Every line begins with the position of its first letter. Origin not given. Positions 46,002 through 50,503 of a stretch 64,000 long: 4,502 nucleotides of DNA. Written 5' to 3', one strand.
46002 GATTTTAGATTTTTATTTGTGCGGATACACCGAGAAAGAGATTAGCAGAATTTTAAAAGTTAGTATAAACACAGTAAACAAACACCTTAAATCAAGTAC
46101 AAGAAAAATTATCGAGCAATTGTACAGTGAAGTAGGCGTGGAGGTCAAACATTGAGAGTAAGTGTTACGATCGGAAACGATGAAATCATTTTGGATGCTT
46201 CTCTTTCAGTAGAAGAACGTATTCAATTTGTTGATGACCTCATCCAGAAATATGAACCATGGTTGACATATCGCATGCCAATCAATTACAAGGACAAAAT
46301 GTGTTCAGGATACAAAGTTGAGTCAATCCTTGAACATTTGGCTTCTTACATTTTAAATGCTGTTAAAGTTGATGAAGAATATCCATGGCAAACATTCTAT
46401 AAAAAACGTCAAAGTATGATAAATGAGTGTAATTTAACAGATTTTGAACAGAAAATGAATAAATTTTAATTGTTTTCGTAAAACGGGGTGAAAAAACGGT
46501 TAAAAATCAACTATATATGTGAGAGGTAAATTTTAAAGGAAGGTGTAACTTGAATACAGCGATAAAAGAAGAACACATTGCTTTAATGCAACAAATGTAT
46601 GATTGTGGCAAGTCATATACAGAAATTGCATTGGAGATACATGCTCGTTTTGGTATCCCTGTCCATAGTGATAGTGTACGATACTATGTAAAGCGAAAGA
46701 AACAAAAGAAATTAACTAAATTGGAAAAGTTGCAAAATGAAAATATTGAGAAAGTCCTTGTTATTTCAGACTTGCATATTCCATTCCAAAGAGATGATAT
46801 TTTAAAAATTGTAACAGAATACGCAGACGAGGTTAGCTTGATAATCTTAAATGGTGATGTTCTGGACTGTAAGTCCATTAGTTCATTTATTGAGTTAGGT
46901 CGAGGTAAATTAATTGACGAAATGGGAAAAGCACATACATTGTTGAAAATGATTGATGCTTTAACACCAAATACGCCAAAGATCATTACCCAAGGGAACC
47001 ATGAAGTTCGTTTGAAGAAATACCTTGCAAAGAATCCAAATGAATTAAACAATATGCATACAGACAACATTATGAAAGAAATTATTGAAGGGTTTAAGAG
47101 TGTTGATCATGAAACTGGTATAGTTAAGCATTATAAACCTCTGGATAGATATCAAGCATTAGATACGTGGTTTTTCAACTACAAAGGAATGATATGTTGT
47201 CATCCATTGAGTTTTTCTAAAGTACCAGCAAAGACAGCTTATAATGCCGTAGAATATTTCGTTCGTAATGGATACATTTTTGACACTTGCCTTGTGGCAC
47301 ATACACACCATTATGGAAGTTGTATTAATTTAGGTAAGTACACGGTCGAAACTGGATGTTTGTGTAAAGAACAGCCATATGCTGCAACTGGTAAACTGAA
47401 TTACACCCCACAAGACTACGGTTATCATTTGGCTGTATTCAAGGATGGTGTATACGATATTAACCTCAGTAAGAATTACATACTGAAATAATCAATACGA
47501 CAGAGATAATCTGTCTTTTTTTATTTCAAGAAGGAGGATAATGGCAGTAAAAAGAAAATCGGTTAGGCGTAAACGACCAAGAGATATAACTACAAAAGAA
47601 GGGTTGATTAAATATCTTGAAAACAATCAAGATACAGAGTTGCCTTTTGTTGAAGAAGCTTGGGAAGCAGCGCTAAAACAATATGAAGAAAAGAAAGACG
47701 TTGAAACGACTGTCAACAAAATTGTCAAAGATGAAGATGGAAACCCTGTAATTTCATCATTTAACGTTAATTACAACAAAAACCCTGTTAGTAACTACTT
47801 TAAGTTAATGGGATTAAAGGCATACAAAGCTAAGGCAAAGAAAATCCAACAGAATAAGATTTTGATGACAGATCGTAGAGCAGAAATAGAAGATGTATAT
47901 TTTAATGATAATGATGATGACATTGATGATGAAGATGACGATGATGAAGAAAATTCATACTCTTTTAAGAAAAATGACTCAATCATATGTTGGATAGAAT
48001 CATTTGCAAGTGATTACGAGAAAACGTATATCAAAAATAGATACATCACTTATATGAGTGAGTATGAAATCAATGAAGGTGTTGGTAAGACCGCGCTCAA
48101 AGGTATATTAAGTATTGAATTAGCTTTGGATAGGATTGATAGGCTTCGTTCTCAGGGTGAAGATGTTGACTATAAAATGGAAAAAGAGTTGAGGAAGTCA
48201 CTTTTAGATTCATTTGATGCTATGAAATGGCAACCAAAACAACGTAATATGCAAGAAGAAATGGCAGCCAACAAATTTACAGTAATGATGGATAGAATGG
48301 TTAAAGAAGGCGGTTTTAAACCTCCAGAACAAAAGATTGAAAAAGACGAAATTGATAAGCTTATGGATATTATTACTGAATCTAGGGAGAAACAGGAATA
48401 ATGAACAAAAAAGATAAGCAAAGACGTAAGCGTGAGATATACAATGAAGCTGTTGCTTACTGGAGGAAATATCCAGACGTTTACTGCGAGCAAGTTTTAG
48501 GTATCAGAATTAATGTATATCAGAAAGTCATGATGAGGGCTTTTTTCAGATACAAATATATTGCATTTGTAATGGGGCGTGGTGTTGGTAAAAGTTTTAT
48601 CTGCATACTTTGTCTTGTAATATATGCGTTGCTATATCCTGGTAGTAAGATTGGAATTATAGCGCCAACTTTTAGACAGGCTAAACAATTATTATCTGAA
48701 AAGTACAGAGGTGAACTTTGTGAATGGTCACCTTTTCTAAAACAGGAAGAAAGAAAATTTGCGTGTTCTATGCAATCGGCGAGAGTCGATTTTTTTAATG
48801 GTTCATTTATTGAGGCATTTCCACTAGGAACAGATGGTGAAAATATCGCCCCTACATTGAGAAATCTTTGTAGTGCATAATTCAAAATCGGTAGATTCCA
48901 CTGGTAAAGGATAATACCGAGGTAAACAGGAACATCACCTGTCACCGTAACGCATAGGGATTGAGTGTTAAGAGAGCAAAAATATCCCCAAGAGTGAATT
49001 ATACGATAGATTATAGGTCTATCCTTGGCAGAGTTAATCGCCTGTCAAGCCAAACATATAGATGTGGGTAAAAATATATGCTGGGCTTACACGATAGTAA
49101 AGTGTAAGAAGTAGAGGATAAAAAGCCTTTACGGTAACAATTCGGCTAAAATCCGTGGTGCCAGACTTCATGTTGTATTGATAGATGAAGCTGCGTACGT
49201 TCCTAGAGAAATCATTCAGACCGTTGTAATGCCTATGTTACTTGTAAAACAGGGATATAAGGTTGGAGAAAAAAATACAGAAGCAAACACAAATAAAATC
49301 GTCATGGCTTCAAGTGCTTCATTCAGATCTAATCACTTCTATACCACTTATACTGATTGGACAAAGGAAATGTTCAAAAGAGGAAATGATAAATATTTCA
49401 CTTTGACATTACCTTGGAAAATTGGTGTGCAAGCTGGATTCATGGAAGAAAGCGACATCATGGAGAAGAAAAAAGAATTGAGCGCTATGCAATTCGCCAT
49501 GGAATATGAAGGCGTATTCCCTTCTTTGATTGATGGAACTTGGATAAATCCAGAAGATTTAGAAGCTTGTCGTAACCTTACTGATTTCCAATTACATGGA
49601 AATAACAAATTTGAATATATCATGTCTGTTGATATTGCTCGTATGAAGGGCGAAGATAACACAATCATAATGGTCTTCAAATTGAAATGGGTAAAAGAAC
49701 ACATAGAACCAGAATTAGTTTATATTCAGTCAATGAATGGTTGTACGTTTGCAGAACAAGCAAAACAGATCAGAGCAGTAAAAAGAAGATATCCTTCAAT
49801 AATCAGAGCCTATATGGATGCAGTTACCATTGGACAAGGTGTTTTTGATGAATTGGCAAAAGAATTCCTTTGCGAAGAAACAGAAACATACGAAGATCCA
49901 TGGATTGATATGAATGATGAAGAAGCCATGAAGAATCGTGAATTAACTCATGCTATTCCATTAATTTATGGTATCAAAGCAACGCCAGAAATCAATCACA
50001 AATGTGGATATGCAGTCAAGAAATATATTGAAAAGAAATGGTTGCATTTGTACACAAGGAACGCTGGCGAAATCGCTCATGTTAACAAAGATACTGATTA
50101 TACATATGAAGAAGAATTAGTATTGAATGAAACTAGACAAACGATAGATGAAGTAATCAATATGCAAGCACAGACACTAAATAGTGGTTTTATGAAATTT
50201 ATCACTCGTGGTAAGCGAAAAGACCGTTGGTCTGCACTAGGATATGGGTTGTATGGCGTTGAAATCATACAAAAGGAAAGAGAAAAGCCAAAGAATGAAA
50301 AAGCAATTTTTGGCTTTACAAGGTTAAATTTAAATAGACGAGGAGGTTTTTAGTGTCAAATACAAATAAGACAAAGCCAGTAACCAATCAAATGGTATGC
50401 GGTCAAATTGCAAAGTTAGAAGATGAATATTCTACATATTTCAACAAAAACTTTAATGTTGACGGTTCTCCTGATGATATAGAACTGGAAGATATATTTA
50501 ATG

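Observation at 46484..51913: Repeated roughly 40 nt late-gene motif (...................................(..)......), candidate promoter for a phage-encoded ArpU/sigma-like factor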

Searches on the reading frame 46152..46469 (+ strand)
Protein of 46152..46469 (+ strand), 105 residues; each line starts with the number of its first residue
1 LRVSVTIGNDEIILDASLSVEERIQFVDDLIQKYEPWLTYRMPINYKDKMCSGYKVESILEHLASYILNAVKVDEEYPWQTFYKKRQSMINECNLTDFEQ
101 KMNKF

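Call 12: search_protein_families(library=pfam, proteins=[window:46152-46469:+], max_evalue=0.01)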
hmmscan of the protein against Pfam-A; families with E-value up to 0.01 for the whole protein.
window:46152-46469:+ (105 aa): 0 families

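Call 14: search_protein_families(library=ncbifam, proteins=[window:46152-46469:+], max_evalue=0.01)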
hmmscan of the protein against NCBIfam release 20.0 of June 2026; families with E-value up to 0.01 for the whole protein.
window:46152-46469:+ (105 aa): 0 families

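Call 15: search_protein_families(library=phrogs, proteins=[window:46152-46469:+], max_evalue=0.001)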
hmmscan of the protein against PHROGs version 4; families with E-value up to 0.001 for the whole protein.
window:46152-46469:+ (105 aa): 0 families

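Call 53: search_solved_structures(query=window:46152-46469:+, max_evalue=10)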
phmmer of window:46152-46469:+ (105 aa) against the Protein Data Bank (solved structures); distinct sequences matched with E-value up to 10: 4.
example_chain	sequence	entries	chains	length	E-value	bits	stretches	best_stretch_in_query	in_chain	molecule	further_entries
3qne_A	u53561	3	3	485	0.55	13.6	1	8-52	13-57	Seryl-tRNA synthetase, cytoplasmic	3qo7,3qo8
3qo5_A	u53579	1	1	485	0.56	13.6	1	8-52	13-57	Seryl-tRNA synthetase, cytoplasmic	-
8q4h_A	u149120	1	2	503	1.1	12.6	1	22-56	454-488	Tetrachloroethene reductive dehalogenase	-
7y19_A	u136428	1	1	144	1.6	12.1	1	33-65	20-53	Transcriptional regulator VpsR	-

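Call 70: find_homologous_proteins(query=window:46152-46469:+, max_evalue=0.001)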
Query window:46152-46469:+ (105 aa): 2 proteins with E <= 0.001 among 2 candidates.
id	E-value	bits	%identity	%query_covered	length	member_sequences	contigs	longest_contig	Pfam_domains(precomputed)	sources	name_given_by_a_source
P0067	4.2e-64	231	99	100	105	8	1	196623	-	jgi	-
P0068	5.8e-40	153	69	92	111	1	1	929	-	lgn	-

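Call 78: find_homologous_proteins(query=A5, max_evalue=0.001)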
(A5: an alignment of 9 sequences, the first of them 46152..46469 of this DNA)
Query A5 (9 sequences) (105 aa, profile of the alignment): 9 proteins with E <= 0.001 among 892 candidates.
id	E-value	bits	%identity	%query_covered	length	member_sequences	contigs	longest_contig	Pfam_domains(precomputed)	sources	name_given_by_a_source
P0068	1.1e-42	162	69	92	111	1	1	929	-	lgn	-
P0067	1.6e-42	161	99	100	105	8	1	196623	-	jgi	-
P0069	3.6e-35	138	37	95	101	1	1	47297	-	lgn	-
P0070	4.4e-35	137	34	86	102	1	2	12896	-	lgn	-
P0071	4.6e-33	131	38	56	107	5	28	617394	-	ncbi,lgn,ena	-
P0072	3.4e-32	128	29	96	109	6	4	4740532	-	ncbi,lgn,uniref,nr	ncbi:hypothetical protein [Eubacterium limosum]|uniref:hypothetical protein n=1 Tax=Eubacterium limo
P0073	4.7e-32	128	29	96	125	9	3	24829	-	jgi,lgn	jgi:hypothetical protein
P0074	7.0e-28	114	33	56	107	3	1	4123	-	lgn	-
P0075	1.0e-25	107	31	67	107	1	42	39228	-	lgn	-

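Call 80: find_encoding_contigs(protein=P0072, flank=8000, max_places=2)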
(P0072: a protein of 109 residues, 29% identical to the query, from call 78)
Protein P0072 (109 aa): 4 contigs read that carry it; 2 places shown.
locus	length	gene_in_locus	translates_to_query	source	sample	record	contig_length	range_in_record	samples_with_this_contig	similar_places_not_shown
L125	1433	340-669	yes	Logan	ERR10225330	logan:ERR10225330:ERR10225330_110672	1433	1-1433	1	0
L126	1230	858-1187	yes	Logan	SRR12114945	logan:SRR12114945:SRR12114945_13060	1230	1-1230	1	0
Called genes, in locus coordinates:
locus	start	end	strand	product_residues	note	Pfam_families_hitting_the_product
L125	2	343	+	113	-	?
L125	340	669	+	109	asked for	-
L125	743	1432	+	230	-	?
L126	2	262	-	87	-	?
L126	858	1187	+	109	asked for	-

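Call 81: find_encoding_contigs(protein=P0071, flank=8000, max_places=2)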
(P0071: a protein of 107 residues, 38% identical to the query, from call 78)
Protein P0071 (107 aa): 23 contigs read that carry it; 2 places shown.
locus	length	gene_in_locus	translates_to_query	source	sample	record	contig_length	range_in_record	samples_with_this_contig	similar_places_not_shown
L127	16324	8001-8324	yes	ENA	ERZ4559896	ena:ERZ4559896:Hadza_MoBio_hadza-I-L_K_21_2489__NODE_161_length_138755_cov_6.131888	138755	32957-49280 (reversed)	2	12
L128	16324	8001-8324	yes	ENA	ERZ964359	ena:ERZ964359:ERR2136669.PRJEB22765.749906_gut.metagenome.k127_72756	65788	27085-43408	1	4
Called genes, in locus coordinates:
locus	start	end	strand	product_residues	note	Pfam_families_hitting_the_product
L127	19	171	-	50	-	-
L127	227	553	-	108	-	-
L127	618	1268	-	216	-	-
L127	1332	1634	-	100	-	-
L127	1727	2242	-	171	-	PF07275:ArdA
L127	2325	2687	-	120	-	-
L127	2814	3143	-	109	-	-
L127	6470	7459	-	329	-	PF02899:Phage_int_SAM_1 (weak), PF13495:Phage_int_SAM_4 (weak), PF00589:Phage_integrase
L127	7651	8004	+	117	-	-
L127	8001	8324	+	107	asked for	-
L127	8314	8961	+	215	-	PF07486:Hydrolase_2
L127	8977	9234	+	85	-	-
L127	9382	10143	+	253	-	PF02498:Bro-N, PF03374:ANT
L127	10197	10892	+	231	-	PF08346:AntA, PF03374:ANT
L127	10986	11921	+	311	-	PF00149:Metallophos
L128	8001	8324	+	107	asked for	-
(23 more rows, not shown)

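Call 93: predict_structure(alignment_id=A6)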
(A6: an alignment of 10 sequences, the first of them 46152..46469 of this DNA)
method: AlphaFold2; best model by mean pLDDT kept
length: 105 residues; sequences in the alignment: 10
mean_pLDDT: 78.3   pTM: 0.68
mean pLDDT of the five models: 78.3, 74.7, 73.0, 72.5, 71.7
residues with pLDDT >= 90: 30; 70-90: 45; 50-70: 28; < 50: 2
segments of 3 or more residues with pLDDT < 50: none
pLDDT, mean of each block of 10 residues (from residue 1): 81 91 96 88 69 80 90 74 71 57 53
secondary structure, 60 per line:
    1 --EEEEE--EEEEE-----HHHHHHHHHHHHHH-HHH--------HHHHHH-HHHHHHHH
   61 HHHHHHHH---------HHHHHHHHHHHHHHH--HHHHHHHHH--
elements in order: E3-7 E10-14 H20-33 H46-51 H53-68 H78-92 H95-103

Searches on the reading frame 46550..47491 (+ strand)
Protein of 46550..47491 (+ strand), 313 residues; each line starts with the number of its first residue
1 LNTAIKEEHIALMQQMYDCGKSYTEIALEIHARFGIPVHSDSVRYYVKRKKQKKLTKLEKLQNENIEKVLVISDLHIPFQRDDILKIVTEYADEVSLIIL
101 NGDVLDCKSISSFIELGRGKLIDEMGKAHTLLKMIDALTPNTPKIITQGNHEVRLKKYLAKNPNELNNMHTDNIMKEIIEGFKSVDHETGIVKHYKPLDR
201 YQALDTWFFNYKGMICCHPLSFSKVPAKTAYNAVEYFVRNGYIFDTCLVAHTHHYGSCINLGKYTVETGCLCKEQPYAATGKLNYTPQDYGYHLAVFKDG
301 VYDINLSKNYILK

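Call 12: search_protein_families(library=pfam, proteins=[window:46550-47491:+], max_evalue=0.01)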
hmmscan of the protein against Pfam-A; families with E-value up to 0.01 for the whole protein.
window:46550-47491:+ (313 aa): 2 families
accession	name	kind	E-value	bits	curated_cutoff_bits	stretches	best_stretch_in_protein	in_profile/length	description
PF00149.33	Metallophos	-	1.3e-11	45.7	21.5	1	68-255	2-191/191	Calcineurin-like phosphoesterase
PF12850.12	Metallophos_2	-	0.0057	17.1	27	0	68-116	2-48/154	Calcineurin-like phosphoesterase superfamily domain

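Call 14: search_protein_families(library=ncbifam, proteins=[window:46550-47491:+], max_evalue=0.01)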
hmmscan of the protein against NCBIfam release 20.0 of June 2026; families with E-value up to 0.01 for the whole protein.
window:46550-47491:+ (313 aa): 1 family
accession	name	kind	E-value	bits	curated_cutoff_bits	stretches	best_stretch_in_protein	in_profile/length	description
TIGR00040.1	yfcE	subfamily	0.0065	16.6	56.25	0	68-115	2-49/158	YfcE family phosphodiesterase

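Call 15: search_protein_families(library=phrogs, proteins=[window:46550-47491:+], max_evalue=0.001)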
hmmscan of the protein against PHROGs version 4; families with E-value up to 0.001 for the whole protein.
window:46550-47491:+ (313 aa): 3 families
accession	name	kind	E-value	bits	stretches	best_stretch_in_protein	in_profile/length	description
phrog_221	-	other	3.4e-23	83.4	1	35-306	86-345/367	metallo-phosphoesterase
phrog_20266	-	other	1.4e-05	25.1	1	76-168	188-280/450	metallo-phosphoesterase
phrog_7339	-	DNA, RNA and nucleotide metabolism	5.5e-05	23.6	1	41-166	3-126/263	DNA repair exonuclease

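Call 55: find_related_loci(query=A2, collection=metagenome_contigs, flank=8000)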
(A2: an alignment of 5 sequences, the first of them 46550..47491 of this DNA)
Query A2 (313 aa) in metagenome_contigs; peptide patterns used: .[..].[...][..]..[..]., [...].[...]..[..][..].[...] (x = any residue, [..] = any of these).
600 stretches matched a pattern (row limit reached: there are more); 133 encode a relative of the query (tblastn E <= 1e-3); the best 80 are kept; 80 distinct loci.
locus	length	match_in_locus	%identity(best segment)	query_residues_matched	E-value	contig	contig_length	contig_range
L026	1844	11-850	64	34-313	4e-138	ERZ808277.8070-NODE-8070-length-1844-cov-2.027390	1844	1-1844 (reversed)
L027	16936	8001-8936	52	1-312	4e-101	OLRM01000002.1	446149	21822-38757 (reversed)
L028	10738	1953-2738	34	41-308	1e-40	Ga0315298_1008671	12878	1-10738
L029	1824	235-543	37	67-166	1e-14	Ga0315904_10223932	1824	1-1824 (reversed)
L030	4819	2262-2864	27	64-276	3e-14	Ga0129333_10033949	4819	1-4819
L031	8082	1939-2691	23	52-312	4e-14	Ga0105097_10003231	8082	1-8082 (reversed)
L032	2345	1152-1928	26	63-311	6e-14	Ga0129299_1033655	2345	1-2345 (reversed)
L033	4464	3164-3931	26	68-313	9e-14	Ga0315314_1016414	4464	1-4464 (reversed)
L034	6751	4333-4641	37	67-166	2e-13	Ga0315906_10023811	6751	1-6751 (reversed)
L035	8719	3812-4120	37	67-166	2e-13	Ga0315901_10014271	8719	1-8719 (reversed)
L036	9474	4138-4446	36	67-166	2e-13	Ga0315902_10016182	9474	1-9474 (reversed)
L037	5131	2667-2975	36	67-166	2e-13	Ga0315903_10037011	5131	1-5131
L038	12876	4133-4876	29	41-276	7e-13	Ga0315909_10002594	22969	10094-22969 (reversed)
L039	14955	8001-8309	37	67-166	7e-13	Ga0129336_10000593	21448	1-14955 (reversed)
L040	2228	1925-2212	36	67-159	8e-13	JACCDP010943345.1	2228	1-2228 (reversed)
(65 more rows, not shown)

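Call 56: find_related_loci(query=A2, collection=viral_contigs, flank=8000)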
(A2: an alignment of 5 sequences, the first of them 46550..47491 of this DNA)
Query A2 (313 aa) in viral_contigs; peptide patterns used: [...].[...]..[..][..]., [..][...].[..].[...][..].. (x = any residue, [..] = any of these).
70 stretches matched a pattern; 16 encode a relative of the query (tblastn E <= 1e-3); 15 distinct loci.
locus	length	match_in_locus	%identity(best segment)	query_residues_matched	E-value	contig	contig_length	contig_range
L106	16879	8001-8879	45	15-312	3e-79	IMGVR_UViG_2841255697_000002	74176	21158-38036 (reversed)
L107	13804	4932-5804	45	15-312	2e-74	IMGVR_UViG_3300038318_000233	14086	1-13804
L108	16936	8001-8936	52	1-312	2e-101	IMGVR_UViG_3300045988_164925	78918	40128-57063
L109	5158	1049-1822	31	59-308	2e-29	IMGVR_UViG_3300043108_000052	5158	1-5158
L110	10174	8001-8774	26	51-308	7e-20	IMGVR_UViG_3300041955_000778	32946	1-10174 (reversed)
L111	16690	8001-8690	30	61-306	2e-18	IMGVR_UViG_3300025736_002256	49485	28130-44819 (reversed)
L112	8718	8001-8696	29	61-306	3e-18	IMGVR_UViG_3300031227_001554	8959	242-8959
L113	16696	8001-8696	28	61-306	4e-17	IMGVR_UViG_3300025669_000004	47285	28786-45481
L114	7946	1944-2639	28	61-306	5e-17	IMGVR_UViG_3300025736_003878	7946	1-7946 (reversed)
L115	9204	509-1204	27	61-306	8e-17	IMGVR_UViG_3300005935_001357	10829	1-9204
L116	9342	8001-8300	37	63-159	4e-13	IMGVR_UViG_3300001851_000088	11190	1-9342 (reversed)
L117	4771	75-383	36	207-308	1e-11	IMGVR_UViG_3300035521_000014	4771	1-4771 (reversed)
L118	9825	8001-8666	26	68-302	1e-10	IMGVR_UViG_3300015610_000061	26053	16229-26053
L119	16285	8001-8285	32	68-159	1e-9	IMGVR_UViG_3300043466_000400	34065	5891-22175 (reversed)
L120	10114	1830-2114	31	68-159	1e-9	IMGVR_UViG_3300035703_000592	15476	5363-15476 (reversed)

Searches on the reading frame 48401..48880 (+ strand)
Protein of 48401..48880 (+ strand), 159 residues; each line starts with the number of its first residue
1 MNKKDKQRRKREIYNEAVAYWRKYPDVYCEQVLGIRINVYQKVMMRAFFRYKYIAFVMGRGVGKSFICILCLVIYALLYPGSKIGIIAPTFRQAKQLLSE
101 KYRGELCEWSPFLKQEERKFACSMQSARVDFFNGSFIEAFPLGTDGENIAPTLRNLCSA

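Call 12: search_protein_families(library=pfam, proteins=[window:48401-48880:+], max_evalue=0.01)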
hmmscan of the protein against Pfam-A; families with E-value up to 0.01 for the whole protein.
window:48401-48880:+ (159 aa): 0 families

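Call 14: search_protein_families(library=ncbifam, proteins=[window:48401-48880:+], max_evalue=0.01)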
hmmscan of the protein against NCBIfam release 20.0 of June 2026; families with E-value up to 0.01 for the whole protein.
window:48401-48880:+ (159 aa): 1 family
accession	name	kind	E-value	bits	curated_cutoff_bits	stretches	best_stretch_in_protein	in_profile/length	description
TIGR01054.1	rgy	equivalog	0.0018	15.9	471.7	1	27-97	71-139/1172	reverse gyrase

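Call 15: search_protein_families(library=phrogs, proteins=[window:48401-48880:+], max_evalue=0.001)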
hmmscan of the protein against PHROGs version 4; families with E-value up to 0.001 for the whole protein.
window:48401-48880:+ (159 aa): 6 families
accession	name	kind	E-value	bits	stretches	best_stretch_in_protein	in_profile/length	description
phrog_15503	-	unknown function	2.1e-26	93.8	1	2-138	32-171/245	-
phrog_2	-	head and packaging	4.3e-09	36.7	1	38-109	267-333/807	terminase large subunit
phrog_5989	-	head and packaging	9.8e-06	25.9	1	40-100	145-205/347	terminase large subunit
phrog_7579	-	head and packaging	2e-05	25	1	53-99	19-65/239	terminase large subunit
phrog_38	-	head and packaging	0.00018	21.3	1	27-112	290-368/760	terminase large subunit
phrog_5902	-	unknown function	0.00088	19.6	1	24-99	21-97/359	-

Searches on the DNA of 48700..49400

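Call 101: search_rna_families(source=window, start=48700, end=49400, threshold=evalue, max_evalue=1)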
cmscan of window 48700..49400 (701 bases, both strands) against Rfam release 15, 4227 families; matches with E-value up to 1: 0.
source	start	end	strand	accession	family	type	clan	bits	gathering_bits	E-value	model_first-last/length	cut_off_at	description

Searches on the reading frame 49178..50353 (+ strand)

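Call 12: search_protein_families(library=pfam, proteins=[window:49178-50353:+], max_evalue=0.01)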
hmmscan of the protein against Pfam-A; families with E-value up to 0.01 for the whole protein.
window:49178-50353:+ (391 aa): 1 family
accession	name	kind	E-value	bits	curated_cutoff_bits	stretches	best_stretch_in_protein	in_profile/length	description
PF17289.8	Terminase_6C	-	0.0023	18.3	22.6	1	150-230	2-77/155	Terminase RNaseH-like domain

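Call 14: search_protein_families(library=ncbifam, proteins=[window:49178-50353:+], max_evalue=0.01)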
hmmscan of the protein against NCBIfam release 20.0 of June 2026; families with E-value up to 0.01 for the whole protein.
window:49178-50353:+ (391 aa): 0 families

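Call 15: search_protein_families(library=phrogs, proteins=[window:49178-50353:+], max_evalue=0.001)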
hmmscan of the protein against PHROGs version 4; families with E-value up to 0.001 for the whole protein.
window:49178-50353:+ (391 aa): 4 families
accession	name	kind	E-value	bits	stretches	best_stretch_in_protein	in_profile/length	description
phrog_2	-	head and packaging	1.6e-15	57.9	1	2-362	369-593/807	terminase large subunit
phrog_26582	-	unknown function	2.1e-11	44.7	1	62-370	5-343/363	-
phrog_24618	-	unknown function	7.2e-11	43.2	1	176-380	12-228/230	-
phrog_5909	-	head and packaging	1e-08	35.7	1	45-233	7-189/285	terminase large subunit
